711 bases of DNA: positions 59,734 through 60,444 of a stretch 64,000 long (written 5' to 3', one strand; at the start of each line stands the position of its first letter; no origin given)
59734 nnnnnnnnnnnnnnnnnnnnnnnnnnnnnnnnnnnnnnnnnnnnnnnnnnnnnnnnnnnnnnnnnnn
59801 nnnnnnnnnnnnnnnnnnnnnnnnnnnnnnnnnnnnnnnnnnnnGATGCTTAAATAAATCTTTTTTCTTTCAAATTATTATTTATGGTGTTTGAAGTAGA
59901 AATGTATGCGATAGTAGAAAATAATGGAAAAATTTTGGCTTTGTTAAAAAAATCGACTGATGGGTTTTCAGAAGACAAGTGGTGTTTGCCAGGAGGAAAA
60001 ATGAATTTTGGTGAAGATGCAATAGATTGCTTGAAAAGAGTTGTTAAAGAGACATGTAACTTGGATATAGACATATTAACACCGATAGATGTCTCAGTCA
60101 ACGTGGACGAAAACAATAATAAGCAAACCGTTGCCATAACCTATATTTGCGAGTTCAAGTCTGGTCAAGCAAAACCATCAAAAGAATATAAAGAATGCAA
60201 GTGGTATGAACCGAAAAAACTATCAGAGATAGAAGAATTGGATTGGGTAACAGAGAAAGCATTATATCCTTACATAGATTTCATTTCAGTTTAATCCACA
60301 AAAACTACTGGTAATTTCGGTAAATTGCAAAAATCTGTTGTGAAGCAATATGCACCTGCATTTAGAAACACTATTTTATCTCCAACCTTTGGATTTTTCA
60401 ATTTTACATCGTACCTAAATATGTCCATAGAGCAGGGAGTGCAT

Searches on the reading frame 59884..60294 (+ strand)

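Call 42: search_protein_families(library=pfam, proteins=[window:59884-60294:+], max_evalue=0.001)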
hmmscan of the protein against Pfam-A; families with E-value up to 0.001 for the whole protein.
window:59884-60294:+ (136 aa): 2 families
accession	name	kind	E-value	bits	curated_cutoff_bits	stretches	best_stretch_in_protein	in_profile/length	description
PF00293.34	NUDIX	-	2.6e-10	40.9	21.1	1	9-120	8-124/134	NUDIX domain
PF14815.12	NUDIX_4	-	6.8e-05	23.1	35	1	8-115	2-100/113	NUDIX domain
